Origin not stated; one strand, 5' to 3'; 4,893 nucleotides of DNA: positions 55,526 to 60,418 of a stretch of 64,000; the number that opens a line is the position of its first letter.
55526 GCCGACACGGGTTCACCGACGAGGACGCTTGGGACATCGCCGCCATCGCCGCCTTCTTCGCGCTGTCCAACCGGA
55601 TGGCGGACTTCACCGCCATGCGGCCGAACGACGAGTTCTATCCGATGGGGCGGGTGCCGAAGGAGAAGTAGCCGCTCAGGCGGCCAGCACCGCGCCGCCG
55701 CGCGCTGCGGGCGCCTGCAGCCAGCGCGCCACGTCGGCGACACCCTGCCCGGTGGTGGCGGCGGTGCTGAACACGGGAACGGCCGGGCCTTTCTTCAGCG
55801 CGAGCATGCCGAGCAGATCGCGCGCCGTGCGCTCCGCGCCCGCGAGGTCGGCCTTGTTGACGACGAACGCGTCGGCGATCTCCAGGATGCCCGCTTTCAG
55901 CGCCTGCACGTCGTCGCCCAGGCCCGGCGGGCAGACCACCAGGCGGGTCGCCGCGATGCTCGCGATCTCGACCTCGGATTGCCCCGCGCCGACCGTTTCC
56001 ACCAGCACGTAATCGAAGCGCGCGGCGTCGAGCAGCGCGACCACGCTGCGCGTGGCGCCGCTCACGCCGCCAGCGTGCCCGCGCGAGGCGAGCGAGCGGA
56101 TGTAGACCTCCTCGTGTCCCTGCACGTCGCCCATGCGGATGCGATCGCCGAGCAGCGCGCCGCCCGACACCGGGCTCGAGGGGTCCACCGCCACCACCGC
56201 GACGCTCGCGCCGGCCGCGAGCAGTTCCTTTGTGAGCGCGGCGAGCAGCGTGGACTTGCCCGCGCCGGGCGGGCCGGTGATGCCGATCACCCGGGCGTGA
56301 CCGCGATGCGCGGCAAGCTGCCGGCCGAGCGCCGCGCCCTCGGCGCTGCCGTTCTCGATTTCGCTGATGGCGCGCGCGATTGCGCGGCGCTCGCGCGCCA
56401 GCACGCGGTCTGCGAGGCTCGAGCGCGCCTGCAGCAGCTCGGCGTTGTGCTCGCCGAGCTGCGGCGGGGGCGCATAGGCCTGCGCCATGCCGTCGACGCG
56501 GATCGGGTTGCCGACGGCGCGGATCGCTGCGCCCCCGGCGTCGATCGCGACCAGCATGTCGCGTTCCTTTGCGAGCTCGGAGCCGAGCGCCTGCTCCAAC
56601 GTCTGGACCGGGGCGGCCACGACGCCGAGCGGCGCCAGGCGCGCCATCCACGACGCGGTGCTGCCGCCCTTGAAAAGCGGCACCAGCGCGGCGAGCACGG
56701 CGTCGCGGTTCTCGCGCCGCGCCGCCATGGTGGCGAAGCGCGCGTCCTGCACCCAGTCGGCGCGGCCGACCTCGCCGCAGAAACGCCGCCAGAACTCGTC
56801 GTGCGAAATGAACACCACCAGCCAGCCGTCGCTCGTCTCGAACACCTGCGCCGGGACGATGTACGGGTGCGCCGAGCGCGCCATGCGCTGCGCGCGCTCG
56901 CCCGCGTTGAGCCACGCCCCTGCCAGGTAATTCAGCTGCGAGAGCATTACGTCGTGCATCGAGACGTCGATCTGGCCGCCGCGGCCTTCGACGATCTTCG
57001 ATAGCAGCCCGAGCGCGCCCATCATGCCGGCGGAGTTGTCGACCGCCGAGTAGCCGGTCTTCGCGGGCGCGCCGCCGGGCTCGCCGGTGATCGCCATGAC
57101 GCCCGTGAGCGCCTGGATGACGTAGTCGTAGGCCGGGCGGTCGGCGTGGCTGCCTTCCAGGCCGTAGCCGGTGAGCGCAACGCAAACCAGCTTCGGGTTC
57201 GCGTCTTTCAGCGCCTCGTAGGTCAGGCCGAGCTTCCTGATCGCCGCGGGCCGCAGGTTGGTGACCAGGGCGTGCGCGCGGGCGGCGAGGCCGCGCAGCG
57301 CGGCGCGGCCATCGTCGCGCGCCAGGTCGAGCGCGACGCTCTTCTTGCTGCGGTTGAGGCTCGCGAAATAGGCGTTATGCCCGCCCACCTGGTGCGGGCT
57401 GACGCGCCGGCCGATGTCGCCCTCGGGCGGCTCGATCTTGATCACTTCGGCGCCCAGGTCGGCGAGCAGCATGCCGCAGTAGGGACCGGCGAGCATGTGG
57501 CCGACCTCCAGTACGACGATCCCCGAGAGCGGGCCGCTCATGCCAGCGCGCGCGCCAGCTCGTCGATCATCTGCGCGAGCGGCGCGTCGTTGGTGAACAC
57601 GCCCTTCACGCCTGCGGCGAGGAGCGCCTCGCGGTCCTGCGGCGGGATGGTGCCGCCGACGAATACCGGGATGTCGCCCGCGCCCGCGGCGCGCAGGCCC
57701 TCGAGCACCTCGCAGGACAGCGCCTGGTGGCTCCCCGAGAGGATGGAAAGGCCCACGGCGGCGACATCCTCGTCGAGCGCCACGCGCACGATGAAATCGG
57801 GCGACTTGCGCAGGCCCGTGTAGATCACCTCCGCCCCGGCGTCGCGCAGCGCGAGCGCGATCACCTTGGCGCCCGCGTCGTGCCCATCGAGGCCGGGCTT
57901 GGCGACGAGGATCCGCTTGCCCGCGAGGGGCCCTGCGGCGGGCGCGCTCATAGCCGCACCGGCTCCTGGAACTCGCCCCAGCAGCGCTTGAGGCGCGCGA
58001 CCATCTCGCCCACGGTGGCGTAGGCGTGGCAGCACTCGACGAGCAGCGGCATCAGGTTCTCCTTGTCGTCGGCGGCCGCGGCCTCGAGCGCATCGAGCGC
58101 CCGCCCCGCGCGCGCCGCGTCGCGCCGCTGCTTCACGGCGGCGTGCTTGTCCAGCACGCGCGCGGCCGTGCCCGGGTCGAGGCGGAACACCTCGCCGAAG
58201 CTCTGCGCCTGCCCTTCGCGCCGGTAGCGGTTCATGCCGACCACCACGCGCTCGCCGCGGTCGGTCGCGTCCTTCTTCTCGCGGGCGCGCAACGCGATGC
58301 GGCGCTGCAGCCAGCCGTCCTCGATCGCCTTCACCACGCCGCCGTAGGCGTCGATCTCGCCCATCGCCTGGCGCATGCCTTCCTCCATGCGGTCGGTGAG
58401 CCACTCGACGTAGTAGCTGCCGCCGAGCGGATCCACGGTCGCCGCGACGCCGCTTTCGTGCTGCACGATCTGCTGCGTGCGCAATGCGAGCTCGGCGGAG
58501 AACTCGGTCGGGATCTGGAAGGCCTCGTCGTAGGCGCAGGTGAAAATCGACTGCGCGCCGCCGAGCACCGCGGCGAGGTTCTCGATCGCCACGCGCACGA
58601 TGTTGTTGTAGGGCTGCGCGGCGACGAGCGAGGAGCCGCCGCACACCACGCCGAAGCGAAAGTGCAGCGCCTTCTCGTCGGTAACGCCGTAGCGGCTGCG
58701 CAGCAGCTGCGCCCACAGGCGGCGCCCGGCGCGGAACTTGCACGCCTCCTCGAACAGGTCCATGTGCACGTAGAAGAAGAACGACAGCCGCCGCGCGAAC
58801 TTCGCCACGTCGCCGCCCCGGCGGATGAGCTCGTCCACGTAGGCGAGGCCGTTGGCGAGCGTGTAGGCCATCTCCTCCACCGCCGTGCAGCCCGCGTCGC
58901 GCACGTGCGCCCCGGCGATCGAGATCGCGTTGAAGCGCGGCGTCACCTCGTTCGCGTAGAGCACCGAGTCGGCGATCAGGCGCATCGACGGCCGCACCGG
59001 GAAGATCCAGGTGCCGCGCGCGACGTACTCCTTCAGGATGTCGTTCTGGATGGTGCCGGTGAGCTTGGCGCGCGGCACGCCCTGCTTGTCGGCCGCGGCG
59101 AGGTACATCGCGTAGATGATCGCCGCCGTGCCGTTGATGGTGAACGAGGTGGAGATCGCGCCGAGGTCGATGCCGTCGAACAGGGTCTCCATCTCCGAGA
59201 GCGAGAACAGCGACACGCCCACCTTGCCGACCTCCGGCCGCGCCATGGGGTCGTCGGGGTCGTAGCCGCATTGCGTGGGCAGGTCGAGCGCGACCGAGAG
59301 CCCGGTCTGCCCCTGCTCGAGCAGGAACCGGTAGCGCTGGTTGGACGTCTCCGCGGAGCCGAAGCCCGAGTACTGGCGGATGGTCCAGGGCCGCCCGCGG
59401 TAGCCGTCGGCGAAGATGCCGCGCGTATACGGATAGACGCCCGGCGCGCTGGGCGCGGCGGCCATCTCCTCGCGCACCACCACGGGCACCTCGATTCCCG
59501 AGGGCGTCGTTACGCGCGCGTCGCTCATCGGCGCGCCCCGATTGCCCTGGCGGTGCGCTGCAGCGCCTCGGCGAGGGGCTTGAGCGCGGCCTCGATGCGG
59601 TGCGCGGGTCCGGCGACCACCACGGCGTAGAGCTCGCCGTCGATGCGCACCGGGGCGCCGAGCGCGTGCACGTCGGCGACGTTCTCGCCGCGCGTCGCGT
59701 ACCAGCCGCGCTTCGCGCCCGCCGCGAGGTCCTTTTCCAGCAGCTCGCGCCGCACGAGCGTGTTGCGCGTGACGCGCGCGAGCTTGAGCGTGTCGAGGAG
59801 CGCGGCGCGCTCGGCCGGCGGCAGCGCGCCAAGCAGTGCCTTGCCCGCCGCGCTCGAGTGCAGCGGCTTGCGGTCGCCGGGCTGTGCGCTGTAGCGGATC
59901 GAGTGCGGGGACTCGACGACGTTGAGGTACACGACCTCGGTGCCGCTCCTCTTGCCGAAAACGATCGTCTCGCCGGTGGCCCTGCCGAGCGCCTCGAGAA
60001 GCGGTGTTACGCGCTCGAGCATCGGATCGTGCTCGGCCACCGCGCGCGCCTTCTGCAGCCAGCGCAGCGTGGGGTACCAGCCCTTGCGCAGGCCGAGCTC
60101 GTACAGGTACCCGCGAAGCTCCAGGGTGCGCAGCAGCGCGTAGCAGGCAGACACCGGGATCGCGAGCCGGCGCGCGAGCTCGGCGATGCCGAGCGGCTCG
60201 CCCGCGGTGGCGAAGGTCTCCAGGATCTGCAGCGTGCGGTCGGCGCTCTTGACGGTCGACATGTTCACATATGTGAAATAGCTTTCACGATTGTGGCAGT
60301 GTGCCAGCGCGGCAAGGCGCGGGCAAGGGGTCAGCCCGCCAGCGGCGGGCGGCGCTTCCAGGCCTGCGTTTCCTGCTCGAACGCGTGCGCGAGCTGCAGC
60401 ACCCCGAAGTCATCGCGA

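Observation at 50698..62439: Proposed locus model: uptake, CoA activation, desulfination and carbon-skeleton rearrangement of a succinate-like organic acid, next to tRNA-Arg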

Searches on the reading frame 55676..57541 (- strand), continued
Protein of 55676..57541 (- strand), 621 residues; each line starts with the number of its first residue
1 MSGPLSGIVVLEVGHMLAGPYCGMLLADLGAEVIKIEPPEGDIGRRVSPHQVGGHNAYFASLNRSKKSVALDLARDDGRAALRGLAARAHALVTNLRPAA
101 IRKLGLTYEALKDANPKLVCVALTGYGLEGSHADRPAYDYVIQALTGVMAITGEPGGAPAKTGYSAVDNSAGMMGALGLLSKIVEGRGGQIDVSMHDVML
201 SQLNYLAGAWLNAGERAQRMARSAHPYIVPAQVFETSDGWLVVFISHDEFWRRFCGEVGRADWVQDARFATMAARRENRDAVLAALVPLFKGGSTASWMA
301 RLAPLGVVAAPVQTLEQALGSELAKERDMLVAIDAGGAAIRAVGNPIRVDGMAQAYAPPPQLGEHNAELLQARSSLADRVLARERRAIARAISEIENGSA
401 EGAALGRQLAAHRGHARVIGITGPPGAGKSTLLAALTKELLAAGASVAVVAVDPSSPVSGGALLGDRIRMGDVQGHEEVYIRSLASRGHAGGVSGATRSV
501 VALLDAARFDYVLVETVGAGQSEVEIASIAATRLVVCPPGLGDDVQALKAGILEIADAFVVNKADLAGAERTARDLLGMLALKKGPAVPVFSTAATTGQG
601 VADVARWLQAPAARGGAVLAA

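Call 23: search_solved_structures(query=L001:7220-7993:+, show_alignments=0, max_evalue=1e-15)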
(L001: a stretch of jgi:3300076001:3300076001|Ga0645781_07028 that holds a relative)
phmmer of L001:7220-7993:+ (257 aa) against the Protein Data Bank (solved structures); distinct sequences matched with E-value up to 1e-15: 74 (the best 60 are shown).
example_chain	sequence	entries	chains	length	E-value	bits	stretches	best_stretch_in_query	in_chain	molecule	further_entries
3kqf_A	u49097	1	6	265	3.1e-30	108.8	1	11-184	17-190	Enoyl-CoA hydratase/isomerase family protein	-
6lvp_A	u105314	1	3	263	8e-30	107.5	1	10-208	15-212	Enoyl-CoA hydratase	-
9ula_A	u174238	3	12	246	2.1e-29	106.1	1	10-182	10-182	Enoyl-CoA hydratase/isomerase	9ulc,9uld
28bq_A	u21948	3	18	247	2.2e-29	106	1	10-182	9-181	Enoyl-CoA hydratase/isomerase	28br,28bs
7eum_C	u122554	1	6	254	2.2e-29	106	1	10-182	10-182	Enoyl-CoA hydratase/isomerase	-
5z7r_A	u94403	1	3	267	3.6e-29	105.3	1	7-211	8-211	Short-chain-enoyl-CoA hydratase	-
4olq_A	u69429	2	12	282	8.6e-29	104.1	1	3-252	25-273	Enoyl-CoA hydratase/isomerase family protein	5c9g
5zai_A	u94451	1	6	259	5.9e-28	101.4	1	6-208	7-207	3-hydroxypropionyl-coenzyme A dehydratase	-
4k2n_A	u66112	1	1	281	2.1e-27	99.5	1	10-224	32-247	Enoyl-CoA hydratase/carnithine racemase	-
5jbx_A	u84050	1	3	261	3.2e-27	98.9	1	10-186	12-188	3-hydroxybutyryl-CoA dehydratase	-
5jbw_A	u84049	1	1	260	4.3e-27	98.5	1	10-186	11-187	3-hydroxybutyryl-CoA dehydratase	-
4fzw_A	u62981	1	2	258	1.1e-26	97.2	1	3-252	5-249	2,3-dehydroadipyl-CoA hydratase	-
1hzd_A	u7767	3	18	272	2.4e-25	92.8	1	13-214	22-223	AU-BINDING PROTEIN/ENOYL-COA HYDRATASE | Methylglutaconyl-CoA hydratase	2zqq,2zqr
4qfe_A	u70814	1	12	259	4.8e-25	91.8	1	2-230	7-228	Enoyl-CoA hydratase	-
3moy_A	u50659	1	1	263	2.1e-23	86.5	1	11-202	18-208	Probable enoyl-CoA hydratase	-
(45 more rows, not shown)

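Call 27: search_solved_structures(query=L005:12124-13113:+, max_evalue=1e-10)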
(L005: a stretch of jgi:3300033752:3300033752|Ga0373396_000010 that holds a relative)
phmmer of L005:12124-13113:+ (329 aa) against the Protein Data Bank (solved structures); distinct sequences matched with E-value up to 1e-10: 39.
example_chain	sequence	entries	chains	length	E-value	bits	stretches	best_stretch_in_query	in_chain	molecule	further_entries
4mco_A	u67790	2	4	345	8.2e-54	186.2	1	5-320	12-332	TRAP dicarboxylate transporter-DctP subunit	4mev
4p47_A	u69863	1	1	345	6.5e-19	71.6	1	48-295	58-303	TRAP dicarboxylate transporter, DctP subunit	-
4n15_A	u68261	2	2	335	1.2e-16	64.1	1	17-321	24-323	TRAP dicarboxylate transporter, DctP subunit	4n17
4ln5_A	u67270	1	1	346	1.4e-16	64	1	17-321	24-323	TRAP dicarboxylate transporter, DctP subunit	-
4xfe_A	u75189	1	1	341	2.2e-16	63.3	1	3-302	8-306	TRAP dicarboxylate transporter subunit DctP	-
7nsw_AAA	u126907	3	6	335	9.6e-16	61.2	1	50-304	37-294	TRAP dicarboxylate transporter-DctP subunit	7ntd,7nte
7nrr_AAA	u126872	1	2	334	9.9e-16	61.1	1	50-304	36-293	TRAP dicarboxylate transporter-DctP subunit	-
4o94_A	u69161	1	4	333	1.1e-15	60.9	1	19-322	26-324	TRAP dicarboxylate transporter DctP subunit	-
4p8b_A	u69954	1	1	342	1.2e-15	60.9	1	50-296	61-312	TRAP-type transporter, periplasmic component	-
4o8m_A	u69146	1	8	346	4.2e-15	59.1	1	10-312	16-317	TRAP dicarboxylate transporter, DctP subunit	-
7bbr_A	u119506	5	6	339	1.7e-14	57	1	33-325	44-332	Putative TRAP transporter solute receptor DctP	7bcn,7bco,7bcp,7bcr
7a5c_A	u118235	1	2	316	2.9e-14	56.3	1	38-286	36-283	Sialic acid-binding periplasmic protein SiaP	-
5ltc_B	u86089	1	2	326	3.3e-14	56.1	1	38-286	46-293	C4-dicarboxylate-binding periplasmic protein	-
4n8g_A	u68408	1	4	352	3.6e-14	56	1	4-277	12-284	TRAP dicarboxylate transporter, DctP subunit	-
9fve_A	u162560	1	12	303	4.2e-14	55.8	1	39-286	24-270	Sialic acid-binding periplasmic protein SiaP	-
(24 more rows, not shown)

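Call 92: find_encoding_contigs(protein=P0003, flank=10000, max_places=1)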
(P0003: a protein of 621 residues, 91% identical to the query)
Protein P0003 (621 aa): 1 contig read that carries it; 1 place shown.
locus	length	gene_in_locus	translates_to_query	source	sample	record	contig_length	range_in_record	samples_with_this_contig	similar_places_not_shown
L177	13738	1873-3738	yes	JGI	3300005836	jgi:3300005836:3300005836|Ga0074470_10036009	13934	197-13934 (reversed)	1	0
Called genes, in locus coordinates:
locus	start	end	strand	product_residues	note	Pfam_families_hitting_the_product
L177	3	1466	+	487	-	?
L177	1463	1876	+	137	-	PF02310:B12-binding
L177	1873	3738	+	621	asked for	PF02515:CoA_transf_3, PF03308:MeaB, PF13191:AAA_16 (faint), PF02492:cobW (faint)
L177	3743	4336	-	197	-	PF02627:CMD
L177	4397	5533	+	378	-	PF16868:NMT1_3, PF09084:NMT1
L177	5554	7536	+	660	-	PF06808:DctM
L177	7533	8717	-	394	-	PF02771:Acyl-CoA_dh_N, PF02770:Acyl-CoA_dh_M, PF00441:Acyl-CoA_dh_1, PF08028:Acyl-CoA_dh_2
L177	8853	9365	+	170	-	PF13442:Cytochrome_CBB3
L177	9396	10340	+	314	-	PF02951:GSH-S_N, PF02955:GSH-S_ATP, PF08443:RimK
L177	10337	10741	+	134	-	PF03610:EIIA-man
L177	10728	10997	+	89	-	PF00381:PTS-HPr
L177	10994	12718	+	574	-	PF05524:PEP-utilisers_N, PF00391:PEP-utilizers, PF02896:PEP-utilizers_C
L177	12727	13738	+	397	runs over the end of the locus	PF02515:CoA_transf_3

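Call 93: find_encoding_contigs(protein=P0013, flank=10000, max_places=1)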
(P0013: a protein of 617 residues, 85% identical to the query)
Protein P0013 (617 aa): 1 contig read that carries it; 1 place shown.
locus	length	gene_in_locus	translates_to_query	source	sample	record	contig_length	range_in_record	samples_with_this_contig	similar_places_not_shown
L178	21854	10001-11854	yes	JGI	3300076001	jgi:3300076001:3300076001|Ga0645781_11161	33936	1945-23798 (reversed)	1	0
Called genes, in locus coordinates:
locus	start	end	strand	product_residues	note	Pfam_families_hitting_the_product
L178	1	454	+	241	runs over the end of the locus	PF00171:Aldedh (weak)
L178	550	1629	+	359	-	PF07690:MFS_1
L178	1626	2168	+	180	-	PF01467:CTP_transf_like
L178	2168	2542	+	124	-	PF02410:RsfS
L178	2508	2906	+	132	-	PF02590:SPOUT_MTase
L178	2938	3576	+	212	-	PF02545:Maf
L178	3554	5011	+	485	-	PF10150:RNase_E_G, PF20833:RNase_E_G_Thio (weak)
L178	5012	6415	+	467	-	PF01425:Amidase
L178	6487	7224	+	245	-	PF09339:HTH_IclR, PF01614:IclR_C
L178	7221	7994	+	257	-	PF00378:ECH_1, PF16113:ECH_2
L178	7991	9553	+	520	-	PF01642:MM_CoA_mutase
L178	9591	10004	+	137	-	PF02310:B12-binding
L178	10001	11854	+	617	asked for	PF02515:CoA_transf_3, PF03308:MeaB, PF01656:CbiA (weak), PF02492:cobW (faint), PF03029:ATP_bind_1 (faint)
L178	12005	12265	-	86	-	PF02627:CMD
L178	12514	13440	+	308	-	PF16868:NMT1_3 (weak), PF12974:Phosphonate-bd (weak), PF09084:NMT1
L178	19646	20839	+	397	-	PF02515:CoA_transf_3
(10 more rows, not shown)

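Call 94: find_encoding_contigs(protein=P0018, flank=10000, max_places=1)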
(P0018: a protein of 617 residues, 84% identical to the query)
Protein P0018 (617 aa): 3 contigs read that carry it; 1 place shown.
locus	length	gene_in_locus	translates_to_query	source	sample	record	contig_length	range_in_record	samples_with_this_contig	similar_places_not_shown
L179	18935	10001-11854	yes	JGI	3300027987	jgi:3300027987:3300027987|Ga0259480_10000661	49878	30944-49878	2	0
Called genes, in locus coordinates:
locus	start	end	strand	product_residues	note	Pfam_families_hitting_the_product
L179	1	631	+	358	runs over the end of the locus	PF07690:MFS_1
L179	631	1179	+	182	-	PF01467:CTP_transf_like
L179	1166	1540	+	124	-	PF02410:RsfS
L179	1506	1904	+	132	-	PF02590:SPOUT_MTase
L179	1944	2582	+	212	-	PF02545:Maf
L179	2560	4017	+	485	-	PF10150:RNase_E_G, PF20833:RNase_E_G_Thio (faint)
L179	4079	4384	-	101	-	PF14026:SCO4226-like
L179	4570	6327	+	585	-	PF00486:Trans_reg_C, PF14938:SNAP (faint), PF13424:TPR_12 (faint), PF17874:TPR_MalT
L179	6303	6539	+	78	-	-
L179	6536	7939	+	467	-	PF01425:Amidase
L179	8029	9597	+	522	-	PF01642:MM_CoA_mutase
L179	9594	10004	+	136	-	PF02310:B12-binding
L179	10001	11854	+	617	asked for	PF02515:CoA_transf_3, PF03308:MeaB, PF01656:CbiA (weak), PF02492:cobW (faint)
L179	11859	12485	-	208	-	PF02627:CMD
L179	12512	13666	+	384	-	PF16868:NMT1_3, PF09084:NMT1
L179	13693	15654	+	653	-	PF06808:DctM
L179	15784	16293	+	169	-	PF13442:Cytochrome_CBB3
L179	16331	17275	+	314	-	PF02951:GSH-S_N, PF02955:GSH-S_ATP, PF08443:RimK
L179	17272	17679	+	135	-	PF03610:EIIA-man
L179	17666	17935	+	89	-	PF00381:PTS-HPr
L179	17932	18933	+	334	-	?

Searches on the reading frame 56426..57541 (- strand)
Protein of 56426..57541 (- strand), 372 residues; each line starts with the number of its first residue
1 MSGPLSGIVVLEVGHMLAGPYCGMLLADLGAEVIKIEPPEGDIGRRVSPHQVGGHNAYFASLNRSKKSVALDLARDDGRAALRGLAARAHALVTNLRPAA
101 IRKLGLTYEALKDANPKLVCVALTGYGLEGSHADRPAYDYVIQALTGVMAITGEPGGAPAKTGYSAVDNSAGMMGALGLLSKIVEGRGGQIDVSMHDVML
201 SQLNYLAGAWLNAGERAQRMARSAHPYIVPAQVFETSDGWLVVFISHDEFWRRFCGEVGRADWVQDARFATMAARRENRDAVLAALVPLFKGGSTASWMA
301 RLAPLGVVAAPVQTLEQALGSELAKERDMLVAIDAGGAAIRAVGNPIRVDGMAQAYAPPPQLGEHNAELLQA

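Call 29: search_solved_structures(query=window:56426-57541:-, max_evalue=1e-30)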
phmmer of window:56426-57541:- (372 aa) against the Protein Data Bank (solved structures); distinct sequences matched with E-value up to 1e-30: 21.
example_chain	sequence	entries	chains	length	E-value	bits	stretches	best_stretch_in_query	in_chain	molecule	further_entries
10uh_A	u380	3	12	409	1.6e-63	218.3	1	4-370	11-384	Formyl-coenzyme a transferase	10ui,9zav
4hl6_A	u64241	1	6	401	1.6e-62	215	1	2-368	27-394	Uncharacterized protein YfdE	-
4ed9_A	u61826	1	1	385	2.7e-62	214.2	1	3-368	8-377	CAIB/BAIF family protein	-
9br6_A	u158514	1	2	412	3.9e-52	180.8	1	4-371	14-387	Succinate--hydroxymethylglutarate CoA-transferase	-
9br7_A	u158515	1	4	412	4.9e-52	180.4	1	4-371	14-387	Succinate--hydroxymethylglutarate CoA-transferase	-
5yit_A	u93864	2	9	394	1.2e-50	175.9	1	3-370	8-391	CoA transferase III | Uncharacterized protein Rv3272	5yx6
5yiy_A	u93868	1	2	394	1.8e-49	172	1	3-370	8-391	CoA transferase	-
1pt5_A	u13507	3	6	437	3.2e-35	125.1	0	1-201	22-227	Hypothetical protein yfdW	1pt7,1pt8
1pqy_A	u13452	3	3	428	5.1e-35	124.5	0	2-201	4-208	Hypothetical protein yfdW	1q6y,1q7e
2vjp_A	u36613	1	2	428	8.2e-35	123.8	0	1-203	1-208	FORMYL-COENZYME A TRANSFERASE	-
2vjq_A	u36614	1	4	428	1.1e-34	123.4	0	1-203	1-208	FORMYL-COENZYME A TRANSFERASE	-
2vjo_A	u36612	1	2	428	1.1e-34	123.4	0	1-203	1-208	FORMYL-COENZYME A TRANSFERASE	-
2vjn_A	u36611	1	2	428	1.4e-34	123.1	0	1-203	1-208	FORMYL-COENZYME A TRANSFERASE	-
2vjk_A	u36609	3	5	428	1.5e-34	122.9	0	1-203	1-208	FORMYL-COENZYME A TRANSFERASE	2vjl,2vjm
1p5h_A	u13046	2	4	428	1.6e-34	122.9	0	1-203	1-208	Formyl-coenzyme A transferase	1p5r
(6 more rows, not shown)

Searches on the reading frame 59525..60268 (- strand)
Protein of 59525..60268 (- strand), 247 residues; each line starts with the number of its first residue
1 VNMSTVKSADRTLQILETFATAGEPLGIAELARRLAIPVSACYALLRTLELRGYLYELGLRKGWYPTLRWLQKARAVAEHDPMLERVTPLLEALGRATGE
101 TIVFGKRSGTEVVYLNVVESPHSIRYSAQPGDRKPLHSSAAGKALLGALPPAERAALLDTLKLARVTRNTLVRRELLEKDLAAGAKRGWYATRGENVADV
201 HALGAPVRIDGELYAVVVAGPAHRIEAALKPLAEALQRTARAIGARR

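Call 5: search_protein_families(library=pfam, proteins=[window:59525-60268:-])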
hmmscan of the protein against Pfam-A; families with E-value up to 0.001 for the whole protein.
window:59525-60268:- (247 aa): 3 families
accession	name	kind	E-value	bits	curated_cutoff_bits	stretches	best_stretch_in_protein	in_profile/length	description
PF01614.24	IclR_C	-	9e-33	113.7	24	1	79-243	5-172/174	Bacterial transcriptional regulator IclR C-terminal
PF09339.16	HTH_IclR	-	1e-13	51.2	22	1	8-57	1-50/52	IclR helix-turn-helix domain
PF17782.7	DprA_WH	-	0.00021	21.7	22.9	1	23-54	23-54/61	DprA winged helix domain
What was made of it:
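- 59525..60268 (-): IclR-family regulator, first gene of the ATGA-coupled operon. PF09339 plus PF01614 (call 5).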

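Call 6: search_protein_families(library=ncbifam, proteins=[window:59525-60268:-])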
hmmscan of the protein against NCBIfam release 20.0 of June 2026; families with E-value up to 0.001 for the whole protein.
window:59525-60268:- (247 aa): 7 families
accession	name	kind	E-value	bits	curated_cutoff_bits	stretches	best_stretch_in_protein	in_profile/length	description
NF045644.1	TransRegBhcR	equivalog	3.6e-38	131.4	350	1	4-244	20-262/267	HTH-type transcriptional regulator BhcR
TIGR02431.1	pcaR_pcaU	subfamily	6.4e-27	94.5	284.75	1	4-227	3-226/248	beta-ketoadipate pathway transcriptional regulators, PcaR/PcaU/PobR family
NF011671.1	PRK15090.1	equivalog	8.3e-22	77.6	275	1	4-227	8-232/256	DNA-binding transcriptional regulator KdgR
NF008601.2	PRK11569.1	equivalog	8.7e-20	71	380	1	5-225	25-249/276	glyoxylate bypass operon transcriptional repressor IclR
NF007548.0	PRK10163.1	equivalog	3.2e-19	69.1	406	1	8-243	23-261/271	HTH-type transcriptional repressor AllR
NF007342.0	PRK09834.1-4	equivalog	1e-11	44.4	251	1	2-245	7-254/263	DNA-binding transcriptional regulator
NF007339.0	PRK09834.1-1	equivalog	2.1e-11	43.6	299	1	5-244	19-263/271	DNA-binding transcriptional regulator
